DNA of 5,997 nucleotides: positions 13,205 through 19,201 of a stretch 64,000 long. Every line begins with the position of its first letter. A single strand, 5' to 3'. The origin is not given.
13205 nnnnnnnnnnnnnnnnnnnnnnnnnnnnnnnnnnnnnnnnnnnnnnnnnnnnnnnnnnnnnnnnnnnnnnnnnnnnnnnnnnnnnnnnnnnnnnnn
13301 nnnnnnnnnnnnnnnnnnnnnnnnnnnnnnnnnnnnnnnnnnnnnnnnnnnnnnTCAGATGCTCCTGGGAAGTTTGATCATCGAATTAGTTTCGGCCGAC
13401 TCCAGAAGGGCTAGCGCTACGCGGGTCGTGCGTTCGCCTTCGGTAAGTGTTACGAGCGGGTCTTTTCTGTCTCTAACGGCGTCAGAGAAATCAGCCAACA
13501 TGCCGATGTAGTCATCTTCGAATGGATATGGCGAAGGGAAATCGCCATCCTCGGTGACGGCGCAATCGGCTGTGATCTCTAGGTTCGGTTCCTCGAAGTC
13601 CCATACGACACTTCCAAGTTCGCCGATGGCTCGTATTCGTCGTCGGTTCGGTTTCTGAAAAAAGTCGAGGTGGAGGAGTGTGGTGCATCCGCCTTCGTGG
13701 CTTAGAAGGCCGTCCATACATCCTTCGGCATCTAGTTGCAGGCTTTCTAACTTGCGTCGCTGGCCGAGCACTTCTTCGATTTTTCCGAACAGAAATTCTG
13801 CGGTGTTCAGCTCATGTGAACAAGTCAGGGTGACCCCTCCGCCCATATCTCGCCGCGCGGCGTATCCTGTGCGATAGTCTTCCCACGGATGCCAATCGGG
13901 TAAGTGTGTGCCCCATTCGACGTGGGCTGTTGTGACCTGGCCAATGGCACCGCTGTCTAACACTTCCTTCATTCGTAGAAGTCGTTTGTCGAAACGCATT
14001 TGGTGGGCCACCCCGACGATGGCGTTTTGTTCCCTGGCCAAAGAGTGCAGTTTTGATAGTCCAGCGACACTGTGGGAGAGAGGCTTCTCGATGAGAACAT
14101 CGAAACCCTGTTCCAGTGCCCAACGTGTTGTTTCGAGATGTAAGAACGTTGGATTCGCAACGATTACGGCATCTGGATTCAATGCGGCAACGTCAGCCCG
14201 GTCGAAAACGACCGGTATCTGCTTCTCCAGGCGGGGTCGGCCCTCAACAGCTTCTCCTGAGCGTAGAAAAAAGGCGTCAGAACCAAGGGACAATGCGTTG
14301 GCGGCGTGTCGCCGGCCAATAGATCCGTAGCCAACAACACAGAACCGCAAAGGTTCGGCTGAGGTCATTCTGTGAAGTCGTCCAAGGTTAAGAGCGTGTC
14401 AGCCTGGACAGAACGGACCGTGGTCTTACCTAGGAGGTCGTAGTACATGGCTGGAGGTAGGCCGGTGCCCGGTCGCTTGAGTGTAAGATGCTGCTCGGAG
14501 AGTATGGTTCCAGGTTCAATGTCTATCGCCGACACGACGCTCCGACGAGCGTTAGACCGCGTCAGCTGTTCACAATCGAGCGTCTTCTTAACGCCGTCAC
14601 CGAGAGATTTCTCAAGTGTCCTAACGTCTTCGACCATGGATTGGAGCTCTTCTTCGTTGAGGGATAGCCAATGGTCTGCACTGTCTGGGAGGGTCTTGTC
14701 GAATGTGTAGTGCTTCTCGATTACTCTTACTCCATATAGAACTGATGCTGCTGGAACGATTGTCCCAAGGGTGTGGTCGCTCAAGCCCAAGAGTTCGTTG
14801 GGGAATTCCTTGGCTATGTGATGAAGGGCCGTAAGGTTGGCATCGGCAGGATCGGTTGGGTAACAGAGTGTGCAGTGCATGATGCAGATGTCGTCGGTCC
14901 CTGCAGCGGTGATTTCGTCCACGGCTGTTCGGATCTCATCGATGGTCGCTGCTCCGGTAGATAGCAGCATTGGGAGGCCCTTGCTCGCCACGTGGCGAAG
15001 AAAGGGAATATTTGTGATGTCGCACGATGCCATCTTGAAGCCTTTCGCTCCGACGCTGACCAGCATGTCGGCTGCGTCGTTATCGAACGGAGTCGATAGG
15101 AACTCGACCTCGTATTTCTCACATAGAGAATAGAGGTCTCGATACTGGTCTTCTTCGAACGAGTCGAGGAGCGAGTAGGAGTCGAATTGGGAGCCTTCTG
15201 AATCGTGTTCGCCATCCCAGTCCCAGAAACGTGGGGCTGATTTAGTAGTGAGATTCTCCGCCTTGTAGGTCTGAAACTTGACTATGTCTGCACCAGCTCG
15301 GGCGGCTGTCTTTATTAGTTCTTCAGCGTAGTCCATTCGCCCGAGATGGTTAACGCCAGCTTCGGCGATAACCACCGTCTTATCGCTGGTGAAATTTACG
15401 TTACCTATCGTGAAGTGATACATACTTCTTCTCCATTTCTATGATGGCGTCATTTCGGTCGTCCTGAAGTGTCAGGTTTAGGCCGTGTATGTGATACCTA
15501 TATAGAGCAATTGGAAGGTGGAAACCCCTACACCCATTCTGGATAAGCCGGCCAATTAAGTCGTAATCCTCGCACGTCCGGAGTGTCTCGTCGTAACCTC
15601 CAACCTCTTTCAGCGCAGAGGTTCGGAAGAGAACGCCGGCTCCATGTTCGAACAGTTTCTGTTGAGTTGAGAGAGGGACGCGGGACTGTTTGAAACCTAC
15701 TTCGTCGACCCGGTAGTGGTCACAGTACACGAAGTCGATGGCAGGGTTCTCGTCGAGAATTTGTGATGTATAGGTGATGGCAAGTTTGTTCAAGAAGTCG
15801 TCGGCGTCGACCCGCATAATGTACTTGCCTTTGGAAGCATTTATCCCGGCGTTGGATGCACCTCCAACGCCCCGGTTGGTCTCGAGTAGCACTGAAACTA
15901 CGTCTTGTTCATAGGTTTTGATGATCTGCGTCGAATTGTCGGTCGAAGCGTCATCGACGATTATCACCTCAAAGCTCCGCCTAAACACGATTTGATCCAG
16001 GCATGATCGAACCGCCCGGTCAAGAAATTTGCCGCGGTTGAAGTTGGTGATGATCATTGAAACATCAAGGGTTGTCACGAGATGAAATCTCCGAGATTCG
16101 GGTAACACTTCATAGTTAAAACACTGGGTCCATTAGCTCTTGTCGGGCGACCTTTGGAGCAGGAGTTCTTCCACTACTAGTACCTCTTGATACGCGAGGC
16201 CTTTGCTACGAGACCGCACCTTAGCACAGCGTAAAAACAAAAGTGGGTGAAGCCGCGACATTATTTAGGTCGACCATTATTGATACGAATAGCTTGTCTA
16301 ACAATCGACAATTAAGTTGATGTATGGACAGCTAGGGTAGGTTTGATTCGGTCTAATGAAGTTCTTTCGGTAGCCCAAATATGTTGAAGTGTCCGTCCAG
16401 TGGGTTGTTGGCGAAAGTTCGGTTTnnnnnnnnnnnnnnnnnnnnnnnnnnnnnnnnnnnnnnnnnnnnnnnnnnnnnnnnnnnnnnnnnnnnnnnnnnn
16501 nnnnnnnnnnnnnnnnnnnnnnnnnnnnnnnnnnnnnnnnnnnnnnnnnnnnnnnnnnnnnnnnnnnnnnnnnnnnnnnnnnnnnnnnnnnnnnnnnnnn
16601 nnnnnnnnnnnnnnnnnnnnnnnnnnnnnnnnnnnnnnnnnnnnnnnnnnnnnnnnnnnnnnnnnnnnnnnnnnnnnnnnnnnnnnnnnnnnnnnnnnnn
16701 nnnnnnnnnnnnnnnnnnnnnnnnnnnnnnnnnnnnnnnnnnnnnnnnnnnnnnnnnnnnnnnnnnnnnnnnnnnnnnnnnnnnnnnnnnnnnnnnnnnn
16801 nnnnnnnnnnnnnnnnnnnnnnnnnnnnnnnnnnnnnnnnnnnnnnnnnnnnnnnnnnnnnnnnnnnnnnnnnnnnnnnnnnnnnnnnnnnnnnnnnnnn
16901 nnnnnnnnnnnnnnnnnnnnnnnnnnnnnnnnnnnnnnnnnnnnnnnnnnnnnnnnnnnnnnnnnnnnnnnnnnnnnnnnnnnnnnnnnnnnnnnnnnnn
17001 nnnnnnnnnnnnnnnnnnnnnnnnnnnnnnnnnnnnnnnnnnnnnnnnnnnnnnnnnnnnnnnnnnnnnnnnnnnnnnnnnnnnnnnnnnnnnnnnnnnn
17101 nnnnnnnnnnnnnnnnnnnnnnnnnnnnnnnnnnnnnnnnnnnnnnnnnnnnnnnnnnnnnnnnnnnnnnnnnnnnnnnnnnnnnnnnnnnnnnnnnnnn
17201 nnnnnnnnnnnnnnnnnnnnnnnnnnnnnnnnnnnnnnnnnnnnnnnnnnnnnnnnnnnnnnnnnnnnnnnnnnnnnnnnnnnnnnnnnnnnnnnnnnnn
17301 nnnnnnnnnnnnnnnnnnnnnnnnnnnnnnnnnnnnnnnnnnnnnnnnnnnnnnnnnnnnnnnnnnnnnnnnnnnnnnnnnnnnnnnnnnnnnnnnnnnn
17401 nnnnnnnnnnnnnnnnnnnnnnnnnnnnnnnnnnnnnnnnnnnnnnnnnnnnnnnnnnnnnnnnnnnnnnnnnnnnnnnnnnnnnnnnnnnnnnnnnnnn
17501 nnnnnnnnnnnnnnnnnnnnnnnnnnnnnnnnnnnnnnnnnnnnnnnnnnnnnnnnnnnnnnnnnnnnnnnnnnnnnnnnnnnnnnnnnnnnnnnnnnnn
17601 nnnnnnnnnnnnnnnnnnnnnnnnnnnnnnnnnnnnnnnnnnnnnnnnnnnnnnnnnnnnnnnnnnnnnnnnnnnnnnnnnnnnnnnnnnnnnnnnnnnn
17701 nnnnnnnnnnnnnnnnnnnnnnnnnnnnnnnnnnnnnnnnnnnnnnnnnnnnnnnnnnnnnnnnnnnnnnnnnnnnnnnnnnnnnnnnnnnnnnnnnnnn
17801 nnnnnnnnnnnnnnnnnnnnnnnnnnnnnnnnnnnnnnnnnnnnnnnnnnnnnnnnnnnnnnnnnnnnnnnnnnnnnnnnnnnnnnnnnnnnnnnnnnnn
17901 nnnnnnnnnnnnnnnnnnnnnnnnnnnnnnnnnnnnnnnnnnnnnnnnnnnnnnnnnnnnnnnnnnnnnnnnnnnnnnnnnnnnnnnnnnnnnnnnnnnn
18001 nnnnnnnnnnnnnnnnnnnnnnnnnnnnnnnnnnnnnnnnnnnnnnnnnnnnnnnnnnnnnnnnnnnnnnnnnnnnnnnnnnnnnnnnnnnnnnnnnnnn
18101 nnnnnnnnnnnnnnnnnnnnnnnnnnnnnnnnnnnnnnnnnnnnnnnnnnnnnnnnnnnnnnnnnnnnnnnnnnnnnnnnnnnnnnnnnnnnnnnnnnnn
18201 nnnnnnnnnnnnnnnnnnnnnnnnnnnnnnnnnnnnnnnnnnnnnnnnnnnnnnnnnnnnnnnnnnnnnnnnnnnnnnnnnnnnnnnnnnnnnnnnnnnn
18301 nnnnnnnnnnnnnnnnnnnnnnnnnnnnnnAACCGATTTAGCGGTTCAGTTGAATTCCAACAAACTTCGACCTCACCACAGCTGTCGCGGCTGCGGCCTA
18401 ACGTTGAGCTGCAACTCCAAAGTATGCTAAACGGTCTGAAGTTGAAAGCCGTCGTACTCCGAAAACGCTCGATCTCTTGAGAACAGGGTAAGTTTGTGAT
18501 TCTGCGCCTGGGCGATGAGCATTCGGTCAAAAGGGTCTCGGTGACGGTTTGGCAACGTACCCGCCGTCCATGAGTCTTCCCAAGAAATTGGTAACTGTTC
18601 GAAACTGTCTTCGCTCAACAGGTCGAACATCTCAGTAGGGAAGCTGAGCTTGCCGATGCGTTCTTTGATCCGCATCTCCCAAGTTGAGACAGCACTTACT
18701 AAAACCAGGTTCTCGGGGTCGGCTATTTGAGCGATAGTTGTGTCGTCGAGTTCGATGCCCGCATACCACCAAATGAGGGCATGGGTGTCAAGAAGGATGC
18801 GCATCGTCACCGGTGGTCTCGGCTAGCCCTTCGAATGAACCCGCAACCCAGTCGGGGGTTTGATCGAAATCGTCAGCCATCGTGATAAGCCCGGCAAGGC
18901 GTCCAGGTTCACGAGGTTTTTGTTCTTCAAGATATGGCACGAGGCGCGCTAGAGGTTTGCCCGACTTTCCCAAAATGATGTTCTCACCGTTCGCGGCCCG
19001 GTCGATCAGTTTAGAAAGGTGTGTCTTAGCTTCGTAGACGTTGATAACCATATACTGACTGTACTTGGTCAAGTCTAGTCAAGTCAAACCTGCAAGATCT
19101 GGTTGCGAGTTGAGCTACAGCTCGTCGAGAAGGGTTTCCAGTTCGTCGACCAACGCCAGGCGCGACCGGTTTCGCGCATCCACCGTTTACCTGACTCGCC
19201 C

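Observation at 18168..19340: VapBC-type TA pair inserted in a glycan operon, bracketed by a duplicated 5' gene end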

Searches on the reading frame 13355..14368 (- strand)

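Call 6: search_protein_families(library=pfam, proteins=[window:13355-14368:-], max_evalue=0.001)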
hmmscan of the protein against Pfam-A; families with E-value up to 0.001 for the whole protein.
window:13355-14368:- (337 aa): 3 families
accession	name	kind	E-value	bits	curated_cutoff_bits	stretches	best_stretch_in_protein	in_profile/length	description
PF22725.1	GFO_IDH_MocA_C3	-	1.2e-14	54.8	27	1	131-254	2-123/124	GFO/IDH/MocA C-terminal domain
PF01408.29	GFO_IDH_MocA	-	2.2e-14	54.6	24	1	7-122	1-120/120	Oxidoreductase family, NAD-binding Rossmann fold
PF02894.22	GFO_IDH_MocA_C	-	5.8e-10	39.8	22.9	1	134-333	1-218/218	Oxidoreductase family, C-terminal alpha/beta domain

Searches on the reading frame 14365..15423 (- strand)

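Call 6: search_protein_families(library=pfam, proteins=[window:14365-15423:-], max_evalue=0.001)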
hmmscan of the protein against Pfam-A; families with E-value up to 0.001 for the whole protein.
window:14365-15423:- (352 aa): 2 families
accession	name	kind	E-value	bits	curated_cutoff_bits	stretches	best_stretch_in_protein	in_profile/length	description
PF03102.20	NeuB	-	2.1e-75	253.8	22.1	1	36-279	1-241/241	NeuB family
PF08666.17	SAF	-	1e-09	39.2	21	1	293-350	1-62/63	SAF domain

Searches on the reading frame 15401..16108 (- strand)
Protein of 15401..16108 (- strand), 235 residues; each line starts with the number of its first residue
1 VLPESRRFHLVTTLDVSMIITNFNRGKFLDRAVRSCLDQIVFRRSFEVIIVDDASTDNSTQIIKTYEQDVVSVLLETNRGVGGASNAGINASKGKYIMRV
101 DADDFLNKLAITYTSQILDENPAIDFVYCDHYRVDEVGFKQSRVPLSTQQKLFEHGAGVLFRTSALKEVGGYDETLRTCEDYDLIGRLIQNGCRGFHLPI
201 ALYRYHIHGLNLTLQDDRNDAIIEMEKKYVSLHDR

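Call 6: search_protein_families(library=pfam, proteins=[window:15401-16108:-], max_evalue=0.001)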
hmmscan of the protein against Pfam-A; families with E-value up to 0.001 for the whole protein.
window:15401-16108:- (235 aa): 5 families
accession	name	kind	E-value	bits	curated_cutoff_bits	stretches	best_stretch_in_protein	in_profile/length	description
PF00535.33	Glycos_transf_2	-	5.8e-27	95.1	23.3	1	17-143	1-127/168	Glycosyl transferase family 2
PF10111.15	Glyco_tranf_2_2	-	2e-13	50.9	27.3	1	39-200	23-211/276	Glycosyltransferase like family 2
PF13641.12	Glyco_tranf_2_3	-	2.2e-12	47.9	27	1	16-194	3-200/230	Glycosyltransferase like family 2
PF13632.12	Glyco_trans_2_3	-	0.00018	21.8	27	1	146-201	64-119/198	Glycosyl transferase family group 2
PF13704.12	Glyco_tranf_2_4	-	0.0004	21.3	27.5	0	47-107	21-85/98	Glycosyl transferase family 2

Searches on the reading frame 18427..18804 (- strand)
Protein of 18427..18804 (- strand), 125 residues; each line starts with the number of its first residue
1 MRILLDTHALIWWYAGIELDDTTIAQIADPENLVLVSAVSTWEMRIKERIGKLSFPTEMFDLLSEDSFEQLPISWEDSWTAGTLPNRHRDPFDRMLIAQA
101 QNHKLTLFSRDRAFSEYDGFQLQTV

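Call 6: search_protein_families(library=pfam, proteins=[window:18427-18804:-], max_evalue=0.001)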
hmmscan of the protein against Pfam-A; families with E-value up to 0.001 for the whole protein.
window:18427-18804:- (125 aa): 1 family
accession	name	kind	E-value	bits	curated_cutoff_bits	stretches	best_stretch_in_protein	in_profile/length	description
PF01850.27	PIN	-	1.5e-17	64.8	23.6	1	3-118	1-118/120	PIN domain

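Call 27: find_homologous_proteins(query=window:18427-18804:-, max_evalue=1e-8)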
Query window:18427-18804:- (125 aa): 7901 proteins with E <= 1e-8 among 8000 candidates; the best 120 are listed.
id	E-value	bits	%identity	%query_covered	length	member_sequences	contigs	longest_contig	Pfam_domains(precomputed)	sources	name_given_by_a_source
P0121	2.5e-78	278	100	100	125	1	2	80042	PF01850.28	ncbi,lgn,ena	-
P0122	1.0e-34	137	57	94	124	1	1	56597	PF01850.28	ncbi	-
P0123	1.0e-34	137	57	94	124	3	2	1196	PF01850.28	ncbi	-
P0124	1.7e-33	133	57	94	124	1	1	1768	PF01850.28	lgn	-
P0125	1.7e-33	133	54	94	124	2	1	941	PF01850.28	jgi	jgi:PIN domain nuclease of toxin-antitoxin system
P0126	2.4e-33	133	56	94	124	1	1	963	PF01850.28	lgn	-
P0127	4.8e-33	132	56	94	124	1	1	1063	PF01850.28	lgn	-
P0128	5.7e-33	132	53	94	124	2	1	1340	PF01850.28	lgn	-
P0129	7.0e-33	131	55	94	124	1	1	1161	PF01850.28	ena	-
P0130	3.8e-32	129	53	94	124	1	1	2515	PF01850.28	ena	-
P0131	4.0e-32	129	52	94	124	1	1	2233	PF01850.28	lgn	-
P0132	5.7e-32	128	54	94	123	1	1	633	PF01850.28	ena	-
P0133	6.6e-32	128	53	94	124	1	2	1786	PF01850.28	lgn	-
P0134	7.8e-32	128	54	94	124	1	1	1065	PF01850.28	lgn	-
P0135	1.1e-31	127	52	94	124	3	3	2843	PF01850.28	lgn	-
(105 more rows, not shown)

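Call 54: search_solved_structures(query=window:18427-18804:-, max_evalue=0.001, show_alignments=2)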
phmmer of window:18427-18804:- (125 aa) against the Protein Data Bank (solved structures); distinct sequences matched with E-value up to 0.001: 0.

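Call 55: search_protein_families(library=ncbifam, proteins=[window:18427-18804:-], max_evalue=0.001)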
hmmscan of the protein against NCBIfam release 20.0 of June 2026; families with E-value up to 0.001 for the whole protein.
window:18427-18804:- (125 aa): 0 families

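Call 60: search_protein_families(library=padloc, proteins=[window:18427-18804:-], max_evalue=0.01)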
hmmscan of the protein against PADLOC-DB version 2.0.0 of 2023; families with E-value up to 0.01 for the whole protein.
window:18427-18804:- (125 aa): 0 families

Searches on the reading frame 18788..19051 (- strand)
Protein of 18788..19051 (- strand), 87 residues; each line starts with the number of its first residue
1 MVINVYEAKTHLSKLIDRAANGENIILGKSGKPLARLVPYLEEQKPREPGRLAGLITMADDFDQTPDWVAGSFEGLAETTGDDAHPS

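Call 6: search_protein_families(library=pfam, proteins=[window:18788-19051:-], max_evalue=0.001)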
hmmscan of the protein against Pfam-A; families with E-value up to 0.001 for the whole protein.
window:18788-19051:- (87 aa): 1 family
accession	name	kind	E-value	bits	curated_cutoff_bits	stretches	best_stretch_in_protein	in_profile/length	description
PF02604.26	PhdYeFM_antitox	-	4.1e-08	33.3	29.8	1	2-42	3-44/74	Antitoxin Phd_YefM, type II toxin-antitoxin system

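Call 55: search_protein_families(library=ncbifam, proteins=[window:18788-19051:-], max_evalue=0.001)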
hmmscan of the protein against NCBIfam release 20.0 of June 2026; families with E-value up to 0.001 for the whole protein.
window:18788-19051:- (87 aa): 2 families
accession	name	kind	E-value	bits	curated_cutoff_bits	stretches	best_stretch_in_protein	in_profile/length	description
TIGR01552.1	phd_fam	subfamily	4.1e-08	32.5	20.8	1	4-52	3-51/53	type II toxin-antitoxin system prevent-host-death family antitoxin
NF050009.1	TA_VapB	equivalog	0.00039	20.9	60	1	42-64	34-56/65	type II toxin-antitoxin system VapB family antitoxin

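Call 60: search_protein_families(library=padloc, proteins=[window:18788-19051:-], max_evalue=0.01)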
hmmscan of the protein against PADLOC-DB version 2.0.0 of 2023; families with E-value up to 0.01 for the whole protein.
window:18788-19051:- (87 aa): 0 families
